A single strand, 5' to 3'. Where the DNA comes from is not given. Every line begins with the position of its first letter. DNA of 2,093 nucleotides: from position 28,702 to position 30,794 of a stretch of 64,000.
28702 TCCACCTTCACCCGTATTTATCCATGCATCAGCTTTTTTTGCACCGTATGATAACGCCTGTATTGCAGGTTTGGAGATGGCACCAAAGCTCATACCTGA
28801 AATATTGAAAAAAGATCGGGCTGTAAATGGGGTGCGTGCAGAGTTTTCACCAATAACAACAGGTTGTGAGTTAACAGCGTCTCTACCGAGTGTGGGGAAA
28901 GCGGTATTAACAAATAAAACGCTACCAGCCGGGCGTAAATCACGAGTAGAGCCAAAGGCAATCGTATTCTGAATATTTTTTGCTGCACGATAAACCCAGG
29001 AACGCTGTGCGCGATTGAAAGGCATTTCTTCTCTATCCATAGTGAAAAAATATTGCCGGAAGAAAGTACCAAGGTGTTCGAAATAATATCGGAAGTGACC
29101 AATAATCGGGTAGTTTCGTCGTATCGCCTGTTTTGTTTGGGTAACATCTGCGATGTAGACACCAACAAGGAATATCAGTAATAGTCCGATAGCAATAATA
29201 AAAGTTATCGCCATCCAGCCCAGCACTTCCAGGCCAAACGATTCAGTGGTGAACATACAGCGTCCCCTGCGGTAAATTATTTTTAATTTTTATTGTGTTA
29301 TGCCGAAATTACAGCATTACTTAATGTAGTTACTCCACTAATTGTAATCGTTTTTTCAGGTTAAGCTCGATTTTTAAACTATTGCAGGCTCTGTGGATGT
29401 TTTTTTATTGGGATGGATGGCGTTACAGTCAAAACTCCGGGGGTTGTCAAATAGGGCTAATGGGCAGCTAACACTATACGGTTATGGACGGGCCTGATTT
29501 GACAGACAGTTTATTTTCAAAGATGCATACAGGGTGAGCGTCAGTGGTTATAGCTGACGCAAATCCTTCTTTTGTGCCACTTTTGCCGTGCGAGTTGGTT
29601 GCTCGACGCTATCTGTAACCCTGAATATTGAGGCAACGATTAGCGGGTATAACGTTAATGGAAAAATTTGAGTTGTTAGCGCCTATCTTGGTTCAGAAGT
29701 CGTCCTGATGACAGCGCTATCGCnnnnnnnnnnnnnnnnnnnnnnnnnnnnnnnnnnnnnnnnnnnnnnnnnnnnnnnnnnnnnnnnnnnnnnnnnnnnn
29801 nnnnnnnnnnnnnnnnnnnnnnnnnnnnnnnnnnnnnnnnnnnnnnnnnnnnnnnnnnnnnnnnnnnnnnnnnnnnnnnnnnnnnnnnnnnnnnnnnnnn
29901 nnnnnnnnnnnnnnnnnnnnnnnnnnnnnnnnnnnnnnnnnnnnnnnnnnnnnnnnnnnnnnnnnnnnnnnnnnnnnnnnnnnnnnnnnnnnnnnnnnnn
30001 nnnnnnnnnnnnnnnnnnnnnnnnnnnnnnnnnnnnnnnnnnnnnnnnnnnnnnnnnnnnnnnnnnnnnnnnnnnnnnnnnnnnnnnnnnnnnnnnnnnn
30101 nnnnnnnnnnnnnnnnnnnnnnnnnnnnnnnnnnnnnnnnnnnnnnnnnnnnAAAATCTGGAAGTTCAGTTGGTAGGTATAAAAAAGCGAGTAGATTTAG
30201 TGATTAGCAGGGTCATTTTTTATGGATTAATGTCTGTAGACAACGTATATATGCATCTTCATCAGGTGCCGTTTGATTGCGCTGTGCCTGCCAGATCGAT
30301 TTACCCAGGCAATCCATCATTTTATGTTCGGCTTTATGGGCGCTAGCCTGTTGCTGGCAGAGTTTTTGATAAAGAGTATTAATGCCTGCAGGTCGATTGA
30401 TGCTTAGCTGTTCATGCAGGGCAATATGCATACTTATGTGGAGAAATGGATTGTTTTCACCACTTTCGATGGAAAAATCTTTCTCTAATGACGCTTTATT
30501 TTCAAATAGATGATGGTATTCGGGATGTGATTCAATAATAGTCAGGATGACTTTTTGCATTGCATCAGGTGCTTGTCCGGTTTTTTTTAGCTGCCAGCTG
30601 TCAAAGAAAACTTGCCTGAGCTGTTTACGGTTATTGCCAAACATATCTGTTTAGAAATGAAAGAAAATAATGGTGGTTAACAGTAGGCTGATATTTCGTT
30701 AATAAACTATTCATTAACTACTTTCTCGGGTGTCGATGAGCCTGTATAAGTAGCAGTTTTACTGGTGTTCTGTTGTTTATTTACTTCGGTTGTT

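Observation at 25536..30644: DUF692 (MNIO) / DUF2063 maturase pair linked to a secreted Cys-Gly repeat protein: candidate periplasmic RiPP/metallophore system with non-canonical layout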

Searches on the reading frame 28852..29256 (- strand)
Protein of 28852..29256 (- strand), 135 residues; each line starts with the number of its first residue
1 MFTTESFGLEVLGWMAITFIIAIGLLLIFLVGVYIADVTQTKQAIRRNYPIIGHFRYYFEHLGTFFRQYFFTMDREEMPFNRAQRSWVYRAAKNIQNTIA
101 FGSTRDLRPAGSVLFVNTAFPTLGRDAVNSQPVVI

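Call 43: find_related_loci(query=A4, collection=metagenome_contigs, flank=10000)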
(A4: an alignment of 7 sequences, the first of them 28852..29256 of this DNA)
Query A4 (135 aa) in metagenome_contigs; peptide patterns used: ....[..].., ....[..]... (x = any residue, [..] = any of these).
600 stretches matched a pattern (row limit reached: there are more); 577 encode a relative of the query (tblastn E <= 1e-3); the best 80 are kept; 80 distinct loci.
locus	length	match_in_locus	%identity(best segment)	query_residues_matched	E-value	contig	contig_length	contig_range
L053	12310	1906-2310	84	1-135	4e-79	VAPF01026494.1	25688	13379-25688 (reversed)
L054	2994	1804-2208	83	1-135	1e-79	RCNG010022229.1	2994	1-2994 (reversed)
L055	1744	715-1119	83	1-135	2e-82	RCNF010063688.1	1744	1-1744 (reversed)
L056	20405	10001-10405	83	1-135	1e-78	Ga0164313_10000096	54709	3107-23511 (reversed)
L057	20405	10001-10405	83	1-135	2e-78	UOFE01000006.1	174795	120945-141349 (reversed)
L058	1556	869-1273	81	1-135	5e-82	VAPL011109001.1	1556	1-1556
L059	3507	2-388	82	7-135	2e-75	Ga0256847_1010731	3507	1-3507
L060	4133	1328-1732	76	1-135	3e-72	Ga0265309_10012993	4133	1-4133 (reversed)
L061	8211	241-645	72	1-135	7e-69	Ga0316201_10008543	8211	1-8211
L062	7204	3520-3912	69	5-135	5e-61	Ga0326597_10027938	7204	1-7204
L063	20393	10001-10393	66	5-135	1e-58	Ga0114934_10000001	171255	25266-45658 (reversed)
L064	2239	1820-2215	65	4-135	2e-59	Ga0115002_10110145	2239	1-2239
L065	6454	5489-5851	68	15-135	2e-58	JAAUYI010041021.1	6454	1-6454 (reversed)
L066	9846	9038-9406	69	11-133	1e-57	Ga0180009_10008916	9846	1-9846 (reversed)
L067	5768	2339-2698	69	16-135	8e-58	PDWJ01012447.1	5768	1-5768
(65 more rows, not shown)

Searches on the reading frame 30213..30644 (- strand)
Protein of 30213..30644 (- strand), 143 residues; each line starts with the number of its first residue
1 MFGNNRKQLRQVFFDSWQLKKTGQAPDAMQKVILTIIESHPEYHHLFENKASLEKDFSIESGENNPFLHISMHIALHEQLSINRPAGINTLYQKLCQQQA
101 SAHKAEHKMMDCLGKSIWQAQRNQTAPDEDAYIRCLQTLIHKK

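Call 3: search_protein_families(library=ncbifam, proteins=[window:30213-30644:-], max_evalue=0.01)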
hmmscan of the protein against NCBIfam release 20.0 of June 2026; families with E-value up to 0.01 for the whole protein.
window:30213-30644:- (143 aa): 0 families

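Call 4: search_protein_families(library=pfam, proteins=[window:30213-30644:-], max_evalue=0.01)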
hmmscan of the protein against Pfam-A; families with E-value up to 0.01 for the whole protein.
window:30213-30644:- (143 aa): 1 family
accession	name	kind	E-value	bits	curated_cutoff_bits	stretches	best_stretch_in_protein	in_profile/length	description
PF08897.16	DUF1841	-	9.8e-53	178.3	24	1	5-137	1-134/135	Domain of unknown function (DUF1841)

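Call 7: search_protein_families(library=ncbifam, proteins=[window:30213-30644:-], max_evalue=10)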
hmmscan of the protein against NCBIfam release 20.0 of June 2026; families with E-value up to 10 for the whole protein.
window:30213-30644:- (143 aa): 1 family
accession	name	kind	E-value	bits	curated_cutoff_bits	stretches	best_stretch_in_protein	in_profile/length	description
NF000987.0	PRK00103.2-1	equivalog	0.053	13.9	210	1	84-140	13-65/151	23S rRNA (pseudouridine(1915)-N(3))-methyltransferase RlmH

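Call 32: search_solved_structures(query=window:30213-30644:-, max_evalue=1, show_alignments=1)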
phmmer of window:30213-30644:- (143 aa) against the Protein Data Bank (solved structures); distinct sequences matched with E-value up to 1: 2.
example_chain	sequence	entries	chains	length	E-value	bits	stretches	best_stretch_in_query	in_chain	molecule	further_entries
9r1n_A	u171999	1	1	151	0.68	13.2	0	10-31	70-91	sc-apCC-4-DPH-2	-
9p1e_A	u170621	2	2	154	0.85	12.9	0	28-120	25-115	Myoglobin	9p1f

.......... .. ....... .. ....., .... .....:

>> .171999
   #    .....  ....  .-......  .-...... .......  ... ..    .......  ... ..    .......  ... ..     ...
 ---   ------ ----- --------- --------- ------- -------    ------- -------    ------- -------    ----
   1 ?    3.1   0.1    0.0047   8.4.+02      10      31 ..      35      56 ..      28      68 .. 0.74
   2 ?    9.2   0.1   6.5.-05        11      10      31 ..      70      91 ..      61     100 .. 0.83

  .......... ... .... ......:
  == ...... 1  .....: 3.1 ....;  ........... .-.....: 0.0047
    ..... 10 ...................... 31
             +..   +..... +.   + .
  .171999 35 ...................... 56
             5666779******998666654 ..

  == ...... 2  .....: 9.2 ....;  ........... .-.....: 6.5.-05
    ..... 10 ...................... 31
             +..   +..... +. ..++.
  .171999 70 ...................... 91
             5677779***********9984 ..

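Call 55: find_homologous_proteins(query=window:30213-30644:-, max_evalue=0.001)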
Query window:30213-30644:- (143 aa): 79 proteins with E <= 0.001 among 85 candidates.
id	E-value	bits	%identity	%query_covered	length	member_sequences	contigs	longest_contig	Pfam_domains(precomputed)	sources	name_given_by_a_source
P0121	3.8e-92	323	100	100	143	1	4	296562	PF08897.17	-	-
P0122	5.8e-63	229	71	98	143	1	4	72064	PF08897.17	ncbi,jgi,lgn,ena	-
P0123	5.5e-59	216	68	97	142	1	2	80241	PF08897.17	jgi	-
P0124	4.8e-57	210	64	100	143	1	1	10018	PF08897.17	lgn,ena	-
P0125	7.6e-57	209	64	100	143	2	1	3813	PF08897.17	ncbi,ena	-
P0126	1.8e-56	208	65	97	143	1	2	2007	PF08897.17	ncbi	-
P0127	2.2e-56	207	63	97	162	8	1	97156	PF08897.17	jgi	-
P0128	3.5e-55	204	61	99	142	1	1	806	PF08897.17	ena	-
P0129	4.9e-55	203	62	97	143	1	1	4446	PF08897.17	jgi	jgi:Domain of unknown function (DUF1841)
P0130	7.4e-55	203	60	100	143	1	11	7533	PF08897.17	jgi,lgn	-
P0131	1.2e-54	202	62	100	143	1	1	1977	PF08897.17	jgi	-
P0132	2.1e-54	201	61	100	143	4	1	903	PF08897.17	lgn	-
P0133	5.3e-54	200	58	97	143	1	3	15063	PF08897.17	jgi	-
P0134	5.6e-54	200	61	97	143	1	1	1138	PF08897.17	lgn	-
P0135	8.2e-54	199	60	97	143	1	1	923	PF08897.17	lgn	-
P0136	8.5e-54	199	62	97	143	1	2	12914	PF08897.17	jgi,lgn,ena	-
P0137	1.2e-53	199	62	97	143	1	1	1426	PF08897.17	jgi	-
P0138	1.3e-53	199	58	97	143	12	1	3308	PF08897.17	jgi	jgi:hypothetical protein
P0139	2.2e-53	198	58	97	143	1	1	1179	PF08897.17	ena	-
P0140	6.1e-53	196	60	97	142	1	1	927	PF08897.17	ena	-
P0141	6.5e-53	196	57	100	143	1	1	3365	PF08897.17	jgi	jgi:hypothetical protein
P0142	8.4e-53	196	60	100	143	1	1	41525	PF08897.17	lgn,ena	-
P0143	8.4e-53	196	59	97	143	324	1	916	PF08897.17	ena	-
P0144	9.5e-53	196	60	97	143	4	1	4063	PF08897.17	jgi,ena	-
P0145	1.1e-52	196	60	98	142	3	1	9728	PF08897.17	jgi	-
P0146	1.6e-52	195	58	97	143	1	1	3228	PF08897.17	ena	-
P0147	2.0e-52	195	58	99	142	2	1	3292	PF08897.17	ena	-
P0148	6.5e-52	193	55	99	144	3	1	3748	PF08897.17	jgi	jgi:hypothetical protein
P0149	2.0e-51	191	57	97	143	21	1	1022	PF08897.17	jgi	jgi:hypothetical protein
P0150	2.5e-51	191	57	99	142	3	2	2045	PF08897.17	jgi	jgi:hypothetical protein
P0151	2.6e-51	191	59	99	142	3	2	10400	PF08897.17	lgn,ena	-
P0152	2.7e-51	191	57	98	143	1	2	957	PF08897.17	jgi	-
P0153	8.4e-50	186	57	97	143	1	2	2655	PF08897.17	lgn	-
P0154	1.8e-49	185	59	97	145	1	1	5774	PF08897.17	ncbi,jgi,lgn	jgi:hypothetical protein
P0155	5.8e-46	174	57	98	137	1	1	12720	PF08897.17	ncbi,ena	-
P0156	3.9e-45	171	53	99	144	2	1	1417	PF08897.17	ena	-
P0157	3.7e-44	168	65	79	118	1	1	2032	PF08897.17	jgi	-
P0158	5.8e-44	167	62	82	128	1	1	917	PF08897.17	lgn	-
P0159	1.2e-43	166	64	81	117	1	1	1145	PF08897.17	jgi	-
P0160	1.2e-43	166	55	97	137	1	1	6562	PF08897.17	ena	-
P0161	1.3e-42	163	59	79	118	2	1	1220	PF08897.17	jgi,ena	-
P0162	2.5e-42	162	55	97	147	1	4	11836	PF08897.17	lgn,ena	-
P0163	3.2e-37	145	47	97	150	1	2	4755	PF08897.17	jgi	-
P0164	1.3e-36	143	47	96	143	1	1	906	PF08897.17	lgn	-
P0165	3.5e-36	142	46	97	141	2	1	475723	PF08897.17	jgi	jgi:Domain of unknown function (DUF1841)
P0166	6.2e-36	141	47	99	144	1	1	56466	PF08897.17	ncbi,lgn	-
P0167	6.5e-36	141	46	96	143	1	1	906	PF08897.17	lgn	-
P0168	8.7e-33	131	46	97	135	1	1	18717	PF08897.17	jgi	-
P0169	2.8e-31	126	43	97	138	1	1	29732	PF08897.17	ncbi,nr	ncbi:MAG TPA: DUF1841 family protein [Candidatus Thioglobus sp.]|nr:DUF1841 family protein [Candidat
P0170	3.9e-31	126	43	97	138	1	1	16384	PF08897.17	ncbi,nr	ncbi:MAG TPA: DUF1841 family protein [Candidatus Thioglobus sp.]|nr:DUF1841 family protein [Candidat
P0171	4.1e-31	126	43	97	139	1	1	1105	PF08897.17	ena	-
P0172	4.5e-31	126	44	96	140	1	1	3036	PF08897.17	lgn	-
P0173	4.5e-31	126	43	97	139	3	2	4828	PF08897.17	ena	-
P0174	4.9e-31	125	43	97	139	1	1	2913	PF08897.17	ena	-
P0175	5.1e-31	125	43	97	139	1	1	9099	PF08897.17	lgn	-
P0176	5.2e-31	125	43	97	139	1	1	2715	PF08897.17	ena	-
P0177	5.6e-31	125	43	97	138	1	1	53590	PF08897.17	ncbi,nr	ncbi:MAG TPA: DUF1841 family protein [Candidatus Thioglobus sp.]|nr:DUF1841 family protein [Candidat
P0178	5.7e-31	125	43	97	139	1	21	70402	PF08897.17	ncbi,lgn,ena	-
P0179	5.8e-31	125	43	97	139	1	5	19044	PF08897.17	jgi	jgi:hypothetical protein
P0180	7.0e-31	125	44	96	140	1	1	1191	PF08897.17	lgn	-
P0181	8.2e-31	125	43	97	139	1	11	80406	PF08897.17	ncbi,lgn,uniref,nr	ncbi:DUF1841 family protein [Candidatus Thioglobus sp.]|uniref:DUF1841 family protein n=1 Tax=Candid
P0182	8.3e-31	125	43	97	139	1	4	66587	PF08897.17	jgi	jgi:hypothetical protein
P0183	1.1e-30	124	43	97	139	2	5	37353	PF08897.17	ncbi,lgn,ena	-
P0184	1.3e-30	124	62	62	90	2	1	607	PF08897.17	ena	-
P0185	1.9e-30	124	42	97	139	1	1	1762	PF08897.17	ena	-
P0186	2.4e-30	123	42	97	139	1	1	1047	PF08897.17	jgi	jgi:hypothetical protein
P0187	3.2e-30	123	42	97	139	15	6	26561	PF08897.17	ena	-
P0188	3.6e-30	123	42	97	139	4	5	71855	PF08897.17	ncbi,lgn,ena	-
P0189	4.2e-30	122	42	97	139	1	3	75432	PF08897.17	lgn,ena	-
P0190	4.3e-30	122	42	97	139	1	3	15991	PF08897.17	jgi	-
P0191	6.2e-30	122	43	96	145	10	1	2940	PF08897.17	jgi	jgi:hypothetical protein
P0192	1.8e-29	120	42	97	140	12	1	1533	PF08897.17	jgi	-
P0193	8.0e-29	118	43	97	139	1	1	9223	PF08897.17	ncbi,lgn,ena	-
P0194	1.0e-28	118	42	96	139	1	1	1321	PF08897.17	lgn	-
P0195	1.4e-28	117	41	97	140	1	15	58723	PF08897.17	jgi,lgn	jgi:hypothetical protein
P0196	1.2e-27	114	52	72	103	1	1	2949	PF08897.17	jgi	jgi:hypothetical protein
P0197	5.1e-27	112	38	97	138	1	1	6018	PF08897.17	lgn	-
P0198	1.1e-24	105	53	69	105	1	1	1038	PF08897.17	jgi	jgi:hypothetical protein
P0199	4.1e-20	90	41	90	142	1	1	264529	PF08897.17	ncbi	-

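Call 56: find_encoding_contigs(protein=P0181, flank=5000, max_places=1)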
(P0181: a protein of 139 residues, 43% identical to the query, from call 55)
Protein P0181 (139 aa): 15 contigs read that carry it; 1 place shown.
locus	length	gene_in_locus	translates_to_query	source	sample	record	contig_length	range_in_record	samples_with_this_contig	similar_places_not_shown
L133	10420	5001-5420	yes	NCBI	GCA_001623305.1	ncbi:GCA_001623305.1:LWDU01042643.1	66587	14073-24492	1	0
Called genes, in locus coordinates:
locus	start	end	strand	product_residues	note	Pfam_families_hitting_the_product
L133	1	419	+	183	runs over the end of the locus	PF00578:AhpC-TSA, PF08534:Redoxin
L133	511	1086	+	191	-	PF00270:DEAD, PF04851:ResIII (weak)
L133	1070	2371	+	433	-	PF00271:Helicase_C, PF25399:DeaD_dimer, PF03880:DbpA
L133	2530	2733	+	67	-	PF00313:CSD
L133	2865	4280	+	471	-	PF00929:RNase_T, PF08411:ExoI_SH3, PF26016:ExoI_C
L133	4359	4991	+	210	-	PF00730:HhH-GPD, PF00633:HHH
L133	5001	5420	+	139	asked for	PF08897:DUF1841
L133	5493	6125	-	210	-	PF00117:GATase, PF01174:SNO (faint), PF07685:GATase_3 (weak)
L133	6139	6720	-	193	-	PF00475:IGPD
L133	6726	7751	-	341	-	PF01118:Semialdhyde_dh, PF02774:Semialdhyde_dhC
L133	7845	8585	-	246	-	PF01784:DUF34_NIF3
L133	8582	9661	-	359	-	PF00155:Aminotran_1_2, PF00266:Aminotran_5 (faint)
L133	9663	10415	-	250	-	PF08543:Phos_pyr_kin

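Call 57: find_encoding_contigs(protein=P0165, flank=5000, max_places=1)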
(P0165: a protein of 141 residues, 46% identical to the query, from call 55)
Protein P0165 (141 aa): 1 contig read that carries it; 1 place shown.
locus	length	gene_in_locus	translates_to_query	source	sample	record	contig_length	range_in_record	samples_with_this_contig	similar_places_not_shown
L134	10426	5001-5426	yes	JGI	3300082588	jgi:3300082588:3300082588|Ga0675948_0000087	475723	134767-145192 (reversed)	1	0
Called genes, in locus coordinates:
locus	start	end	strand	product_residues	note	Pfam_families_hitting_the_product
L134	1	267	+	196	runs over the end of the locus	PF02190:LON_substr_bdg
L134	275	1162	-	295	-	PF01557:FAA_hydrolase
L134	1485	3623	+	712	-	PF00989:PAS, PF08448:PAS_4, PF12860:PAS_7 (faint), PF13188:PAS_8 (faint), PF08447:PAS_3, PF13426:PAS_9, PF00990:GGDEF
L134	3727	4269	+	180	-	PF02508:Rnf-Nqr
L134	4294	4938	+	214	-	PF00730:HhH-GPD, PF00633:HHH (weak)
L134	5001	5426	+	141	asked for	PF08897:DUF1841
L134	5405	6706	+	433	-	PF01590:GAF, PF13185:GAF_2, PF13492:GAF_3, PF07228:SpoIIE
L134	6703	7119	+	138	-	PF13581:HATPase_c_2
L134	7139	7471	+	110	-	PF01740:STAS, PF13466:STAS_2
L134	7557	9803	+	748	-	PF05226:CHASE2, PF00211:Guanylate_cyc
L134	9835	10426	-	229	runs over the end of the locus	PF16697:Yop-YscD_cpl, PF00498:FHA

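Call 58: find_encoding_contigs(protein=P0199, flank=5000, max_places=1)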
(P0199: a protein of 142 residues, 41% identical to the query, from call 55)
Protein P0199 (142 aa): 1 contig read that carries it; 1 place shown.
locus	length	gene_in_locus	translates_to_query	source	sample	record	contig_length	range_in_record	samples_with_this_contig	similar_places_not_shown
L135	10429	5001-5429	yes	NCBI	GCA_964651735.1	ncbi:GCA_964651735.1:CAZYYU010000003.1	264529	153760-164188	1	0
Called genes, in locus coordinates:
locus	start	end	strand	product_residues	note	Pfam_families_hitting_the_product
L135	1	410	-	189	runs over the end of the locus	PF22769:DCD, PF00692:dUTPase (faint)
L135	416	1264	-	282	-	PF10609:ParA, PF00142:Fer4_NifH, PF01656:CbiA, PF09140:MipZ, PF13614:AAA_31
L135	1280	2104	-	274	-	-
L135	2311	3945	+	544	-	PF00133:tRNA-synt_1, PF01406:tRNA-synt_1e (faint), PF01921:tRNA-synt_1f (faint), PF09334:tRNA-synt_1g, PF19303:Anticodon_3 (faint)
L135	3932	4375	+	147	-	PF12838:Fer4_7 (weak), PF25160:LdpA_Fe-S-bd (faint), PF12797:Fer4_2 (faint), PF00037:Fer4 (weak), PF13237:Fer4_10, PF14697:Fer4_21, PF13187:Fer4_9 (weak), PF00037:Fer4 (weak), +3 more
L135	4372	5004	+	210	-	PF00730:HhH-GPD, PF00633:HHH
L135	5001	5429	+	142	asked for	PF08897:DUF1841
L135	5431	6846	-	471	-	-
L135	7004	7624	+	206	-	PF00929:RNase_T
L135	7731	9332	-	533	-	-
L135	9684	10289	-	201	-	PF00578:AhpC-TSA, PF08534:Redoxin, PF10417:1-cysPrx_C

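Call 74: predict_structure(alignment_id=A5)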
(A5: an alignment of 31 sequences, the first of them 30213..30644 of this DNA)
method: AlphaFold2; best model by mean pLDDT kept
length: 143 residues; sequences in the alignment: 31
mean_pLDDT: 90.5   pTM: 0.82
mean pLDDT of the five models: 90.5, 90.4, 90.3, 90.1, 89.2
residues with pLDDT >= 90: 112; 70-90: 26; 50-70: 2; < 50: 3
segments of 3 or more residues with pLDDT < 50: 1-3
pLDDT, mean of each block of 10 residues (from residue 1): 69 95 94 95 93 83 86 93 94 95 95 91 92 96 76
secondary structure, 60 per line:
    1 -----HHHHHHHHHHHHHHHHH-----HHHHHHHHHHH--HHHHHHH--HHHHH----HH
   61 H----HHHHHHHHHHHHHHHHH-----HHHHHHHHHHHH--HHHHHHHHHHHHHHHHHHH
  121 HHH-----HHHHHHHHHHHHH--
elements in order: H6-22 H28-38 H41-47 H50-54 H66-82 H88-99 H102-123 H129-141

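Call 76: fold_search(model_id=the predicted structure, library=pdb)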
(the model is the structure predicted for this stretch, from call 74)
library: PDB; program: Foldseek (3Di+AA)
matches with E <= 10: 54; with E <= 0.001: 0
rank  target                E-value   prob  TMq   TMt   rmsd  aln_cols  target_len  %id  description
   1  5zeo                  1.1e+00  0.07  0.18  0.18  15.5       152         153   12  X-ray structure of sperm whale V21C/V66C/F46S myoglobin mutant with an intramolecular disulfide bond (released 2018-05-09)
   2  1flp                  1.9e+00  0.06  0.21  0.22  14.9       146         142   15  STRUCTURE OF THE SULFIDE-REACTIVE HEMOGLOBIN FROM THE CLAM LUCINA PECTINATA: CRYSTALLOGRAPHIC ANALYSIS AT 1.5 ANGSTROMS  (released 1994-07-31)
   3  1mbn                  2.7e+00  0.04  0.18  0.17  16.0       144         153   13  The stereochemistry of the protein myoglobin (released 1976-05-19)
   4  3i1h_A                3.2e+00  0.04  0.19  0.19  14.7       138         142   12  Crystal structure of human BFL-1 in complex with BAK BH3 peptide (released 2009-07-14)
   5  6jp1_A                3.4e+00  0.02  0.16  0.18  15.5       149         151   13  An X-ray structure of met sperm whale F43Y/T67R myoglobin with Tyr-heme double cross-links (released 2019-05-29)
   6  1ebt                  3.6e+00  0.04  0.21  0.22  14.9       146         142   15  HEMOGLOBIN I FROM THE CLAM LUCINA PECTINATA BOUND WITH CYANIDE (released 2000-01-13)
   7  6o6o_A                3.6e+00  0.03  0.19  0.15  13.2       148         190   12  Structure of the regulator FasR from Mycobacterium tuberculosis (released 2020-03-11)
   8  2uyy_A                3.8e+00  0.03  0.16  0.09  13.3       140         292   14  Structure of the cytokine-like nuclear factor n-pac (released 2007-07-03)
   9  9uma_F                4.1e+00  0.06  0.26  0.15  12.3       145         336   14  CryoEM structure of T.thermophilus transcription initiation complex bound to Gp4A-C, -1 dA in the template DNA strand (released 2025-10-22)
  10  5hlx                  4.1e+00  0.04  0.22  0.20  16.2       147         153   12  X-ray crystal structure of met F43H/H64A sperm whale myoglobin in complex with nitrite (released 2016-05-25)
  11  8ji4_A                4.1e+00  0.04  0.21  0.14  14.8       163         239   11  Crystal structure of AetD in complex with 5-bromo-L-tryptophan (released 2023-11-15)
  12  4mq9_F                4.5e+00  0.06  0.27  0.16  12.7       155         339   14  Crystal structure of Thermus thermophilus RNA polymerase holoenzyme in complex with GE23077 (released 2014-05-07)
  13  9o15_G                4.5e+00  0.04  0.21  0.21  13.5       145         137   10  Crystal Structure of BCL-2 (G101V) mutant in complex with a stapled BAD BH3 peptide BAD SAHB 4.2 (released 2025-10-08)
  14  9jcw_F                4.5e+00  0.04  0.23  0.15  15.1       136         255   15  Crystal structure of human MIGA1 LD targeting domain (released 2026-03-11)
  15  2uyy_D                4.5e+00  0.03  0.16  0.09  13.2       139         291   14  Structure of the cytokine-like nuclear factor n-pac (released 2007-07-03)
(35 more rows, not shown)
